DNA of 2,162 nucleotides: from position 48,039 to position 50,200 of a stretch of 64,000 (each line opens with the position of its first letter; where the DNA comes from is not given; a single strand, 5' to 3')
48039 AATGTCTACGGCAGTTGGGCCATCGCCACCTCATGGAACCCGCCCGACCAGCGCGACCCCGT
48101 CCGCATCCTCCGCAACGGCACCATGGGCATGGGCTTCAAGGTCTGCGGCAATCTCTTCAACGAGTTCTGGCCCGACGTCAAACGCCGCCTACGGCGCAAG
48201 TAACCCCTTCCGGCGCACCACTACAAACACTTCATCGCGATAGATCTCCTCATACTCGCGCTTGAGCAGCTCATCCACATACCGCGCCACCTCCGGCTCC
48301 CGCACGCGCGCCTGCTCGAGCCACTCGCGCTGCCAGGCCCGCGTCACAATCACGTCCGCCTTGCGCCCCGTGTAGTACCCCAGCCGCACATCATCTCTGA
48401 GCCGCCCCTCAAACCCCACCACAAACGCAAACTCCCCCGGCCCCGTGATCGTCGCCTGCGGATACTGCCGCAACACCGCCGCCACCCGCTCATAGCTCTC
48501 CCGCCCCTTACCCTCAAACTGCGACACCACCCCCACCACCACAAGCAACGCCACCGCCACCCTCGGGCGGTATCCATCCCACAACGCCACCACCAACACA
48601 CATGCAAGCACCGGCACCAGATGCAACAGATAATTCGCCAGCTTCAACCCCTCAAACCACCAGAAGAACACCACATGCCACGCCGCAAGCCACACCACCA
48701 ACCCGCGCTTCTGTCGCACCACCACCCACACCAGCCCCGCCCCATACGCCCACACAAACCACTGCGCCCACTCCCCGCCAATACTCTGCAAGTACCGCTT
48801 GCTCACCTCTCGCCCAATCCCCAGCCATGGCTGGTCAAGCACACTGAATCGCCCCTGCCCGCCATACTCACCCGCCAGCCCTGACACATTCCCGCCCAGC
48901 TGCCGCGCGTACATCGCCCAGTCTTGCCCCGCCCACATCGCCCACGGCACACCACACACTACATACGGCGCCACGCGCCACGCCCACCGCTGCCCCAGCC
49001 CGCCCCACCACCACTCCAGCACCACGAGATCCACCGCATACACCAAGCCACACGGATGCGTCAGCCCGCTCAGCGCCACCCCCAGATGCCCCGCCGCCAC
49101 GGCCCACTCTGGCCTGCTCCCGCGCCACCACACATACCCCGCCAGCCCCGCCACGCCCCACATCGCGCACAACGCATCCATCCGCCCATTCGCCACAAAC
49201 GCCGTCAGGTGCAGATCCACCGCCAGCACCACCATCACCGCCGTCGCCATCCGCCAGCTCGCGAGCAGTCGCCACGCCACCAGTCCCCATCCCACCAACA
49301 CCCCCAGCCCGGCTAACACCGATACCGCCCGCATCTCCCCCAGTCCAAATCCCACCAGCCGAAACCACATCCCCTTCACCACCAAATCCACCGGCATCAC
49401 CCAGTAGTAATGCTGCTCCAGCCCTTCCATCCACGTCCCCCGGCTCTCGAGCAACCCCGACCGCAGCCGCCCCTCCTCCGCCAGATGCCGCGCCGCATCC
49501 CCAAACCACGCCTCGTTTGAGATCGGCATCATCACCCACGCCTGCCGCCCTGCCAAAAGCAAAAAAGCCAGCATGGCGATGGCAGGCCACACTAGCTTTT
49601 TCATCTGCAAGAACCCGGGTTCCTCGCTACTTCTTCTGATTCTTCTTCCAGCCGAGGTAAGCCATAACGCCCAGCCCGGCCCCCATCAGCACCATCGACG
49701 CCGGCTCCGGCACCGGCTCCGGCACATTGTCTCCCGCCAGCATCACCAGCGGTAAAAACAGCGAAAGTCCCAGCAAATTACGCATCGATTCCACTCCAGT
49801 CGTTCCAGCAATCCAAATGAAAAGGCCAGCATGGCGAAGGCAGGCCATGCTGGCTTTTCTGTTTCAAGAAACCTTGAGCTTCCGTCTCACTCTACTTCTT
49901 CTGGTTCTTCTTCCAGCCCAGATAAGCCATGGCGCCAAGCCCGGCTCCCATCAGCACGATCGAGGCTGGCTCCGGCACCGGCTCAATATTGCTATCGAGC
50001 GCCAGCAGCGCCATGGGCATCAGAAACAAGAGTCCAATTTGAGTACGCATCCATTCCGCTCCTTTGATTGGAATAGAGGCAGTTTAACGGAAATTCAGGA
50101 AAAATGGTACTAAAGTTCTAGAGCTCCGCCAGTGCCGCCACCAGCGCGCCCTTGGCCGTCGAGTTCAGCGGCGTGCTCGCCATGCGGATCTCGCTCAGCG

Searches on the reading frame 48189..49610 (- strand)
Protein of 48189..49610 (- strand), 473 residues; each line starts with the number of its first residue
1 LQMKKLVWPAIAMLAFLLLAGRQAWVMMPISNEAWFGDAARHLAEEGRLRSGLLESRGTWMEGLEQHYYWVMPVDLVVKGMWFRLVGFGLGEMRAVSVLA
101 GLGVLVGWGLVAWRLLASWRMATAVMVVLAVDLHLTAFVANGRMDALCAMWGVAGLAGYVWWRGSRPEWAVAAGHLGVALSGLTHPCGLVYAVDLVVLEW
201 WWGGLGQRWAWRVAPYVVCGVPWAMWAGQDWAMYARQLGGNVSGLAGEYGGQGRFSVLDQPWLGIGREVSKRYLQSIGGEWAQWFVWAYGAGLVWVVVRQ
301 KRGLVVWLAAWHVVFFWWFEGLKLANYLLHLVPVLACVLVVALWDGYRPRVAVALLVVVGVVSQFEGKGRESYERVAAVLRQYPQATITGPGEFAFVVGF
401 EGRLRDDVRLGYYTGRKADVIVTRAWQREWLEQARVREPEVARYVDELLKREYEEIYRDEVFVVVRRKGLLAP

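Call 3: search_protein_families(library=pfam, proteins=[window:48189-49610:-], max_evalue=0.1)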
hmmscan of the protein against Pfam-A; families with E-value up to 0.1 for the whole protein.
window:48189-49610:- (473 aa): 0 families

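Call 4: search_protein_families(library=ncbifam, proteins=[window:48189-49610:-], max_evalue=0.1)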
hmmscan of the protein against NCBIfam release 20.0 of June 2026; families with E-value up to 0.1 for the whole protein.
window:48189-49610:- (473 aa): 0 families

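Call 60: search_protein_families(library=padloc, proteins=[window:48189-49610:-], max_evalue=0.01)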
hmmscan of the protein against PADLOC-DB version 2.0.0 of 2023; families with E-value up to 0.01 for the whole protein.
window:48189-49610:- (473 aa): 0 families
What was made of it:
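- There are no PADLOC hits (call 60).
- Tried and rejected: PADLOC gave no hits for either protein or for the membrane protein (call 60), so a defence-system reading was dropped.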

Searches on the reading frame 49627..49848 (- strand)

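Call 3: search_protein_families(library=pfam, proteins=[window:49627-49848:-], max_evalue=0.1)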
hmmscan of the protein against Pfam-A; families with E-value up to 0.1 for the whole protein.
window:49627-49848:- (73 aa): 1 family
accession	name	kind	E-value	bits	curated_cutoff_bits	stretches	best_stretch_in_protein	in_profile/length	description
PF07589.16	PEP-CTERM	-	5e-05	23.6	20.7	1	45-68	1-22/24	PEP-CTERM motif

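Call 4: search_protein_families(library=ncbifam, proteins=[window:49627-49848:-], max_evalue=0.1)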
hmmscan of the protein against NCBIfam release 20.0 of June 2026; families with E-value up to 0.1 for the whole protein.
window:49627-49848:- (73 aa): 13 families
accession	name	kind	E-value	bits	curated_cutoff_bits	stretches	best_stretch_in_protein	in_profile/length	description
NF038126.1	PEP_CTERM_FxDxF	subfamily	3.5e-05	24.1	50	1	39-68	135-164/165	FxDxF family PEP-CTERM protein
NF038129.1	PEP_NF038129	equivalog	8.5e-05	22.5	65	1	41-65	166-190/194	NF038129 family PEP-CTERM protein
TIGR02595.1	PEP_CTERM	domain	0.00024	21.7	16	1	46-71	1-23/24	PEP-CTERM sorting domain-containing protein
NF038120.1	PEP_CTERM_QFxxD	subfamily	0.00027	20.9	80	1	40-63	186-208/215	NF038120 family PEP-CTERM protein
NF041538.1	PEP_EDSA_1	subfamily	0.00027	20.7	100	1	44-65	282-303/307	EDSAP-1 family PEP-CTERM protein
NF033554.9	floc_PepA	equivalog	0.00053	19.9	80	1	45-69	236-260/261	flocculation-associated PEP-CTERM protein PepA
NF038119.1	PEP_CTERM_MHFG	equivalog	0.00094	19.6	100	1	40-68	230-258/260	MHFG family PEP-CTERM protein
NF041927.1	Xrt_dep_XDP1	equivalog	0.0013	18.8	125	1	41-64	214-238/242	exosortase-dependent surface protein XDP1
TIGR03370.1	VPLPA-CTERM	domain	0.0018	18.3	25.35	1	46-63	1-18/25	VPLPA-CTERM sorting domain-containing protein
NF038124.1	PEP_CTERM_TLD_A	exception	0.0092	15.6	100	1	45-69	210-234/235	PEP_CTERM-anchored TLD domain-containing protein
NF038125.1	PEP_CTERM_THxN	subfamily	0.011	15.3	85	1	44-63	222-240/246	THxN family PEP-CTERM protein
NF038118.1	PEP_CTERM_CCXG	equivalog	0.015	15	90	1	40-64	169-194/199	CCXG family PEP-CTERM protein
NF033947.0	PEP-cistern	hypoth_equivalog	0.018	14.8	60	1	39-64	166-191/195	cistern family PEP-CTERM protein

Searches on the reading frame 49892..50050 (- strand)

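Call 3: search_protein_families(library=pfam, proteins=[window:49892-50050:-], max_evalue=0.1)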
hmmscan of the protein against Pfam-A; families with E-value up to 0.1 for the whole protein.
window:49892-50050:- (52 aa): 1 family
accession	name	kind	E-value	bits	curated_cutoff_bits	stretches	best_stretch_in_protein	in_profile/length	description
PF07589.16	PEP-CTERM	-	8.4e-07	29.3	20.7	1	24-47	1-22/24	PEP-CTERM motif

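Call 4: search_protein_families(library=ncbifam, proteins=[window:49892-50050:-], max_evalue=0.1)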
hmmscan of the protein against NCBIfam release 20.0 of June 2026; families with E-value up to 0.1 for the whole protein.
window:49892-50050:- (52 aa): 13 families
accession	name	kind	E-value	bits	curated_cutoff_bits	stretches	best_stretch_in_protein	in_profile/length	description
NF038126.1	PEP_CTERM_FxDxF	subfamily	7.2e-06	26.3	50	1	20-47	137-164/165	FxDxF family PEP-CTERM protein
TIGR02595.1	PEP_CTERM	domain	9.1e-06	26.2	16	1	25-49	1-22/24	PEP-CTERM sorting domain-containing protein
NF038129.1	PEP_NF038129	equivalog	2.3e-05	24.4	65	1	20-44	166-190/194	NF038129 family PEP-CTERM protein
NF041538.1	PEP_EDSA_1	subfamily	4.3e-05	23.3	100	1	21-44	279-303/307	EDSAP-1 family PEP-CTERM protein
NF033554.9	floc_PepA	equivalog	6.9e-05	22.8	80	1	23-48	235-260/261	flocculation-associated PEP-CTERM protein PepA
NF038120.1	PEP_CTERM_QFxxD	subfamily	0.00012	22.1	80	1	16-42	183-210/215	NF038120 family PEP-CTERM protein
TIGR03370.1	VPLPA-CTERM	domain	0.00034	20.5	25.35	1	25-42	1-18/25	VPLPA-CTERM sorting domain-containing protein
NF038119.1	PEP_CTERM_MHFG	equivalog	0.0013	19.1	100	1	19-48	230-259/260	MHFG family PEP-CTERM protein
NF038125.1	PEP_CTERM_THxN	subfamily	0.0013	18.4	85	1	20-43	219-241/246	THxN family PEP-CTERM protein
NF041927.1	Xrt_dep_XDP1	equivalog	0.0021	18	125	1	23-43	217-237/242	exosortase-dependent surface protein XDP1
NF038124.1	PEP_CTERM_TLD_A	exception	0.0026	17.4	100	1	21-48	207-234/235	PEP_CTERM-anchored TLD domain-containing protein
NF038118.1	PEP_CTERM_CCXG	equivalog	0.013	15.1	90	1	19-43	170-194/199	CCXG family PEP-CTERM protein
NF033947.0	PEP-cistern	hypoth_equivalog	0.029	14.1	60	1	20-43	168-191/195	cistern family PEP-CTERM protein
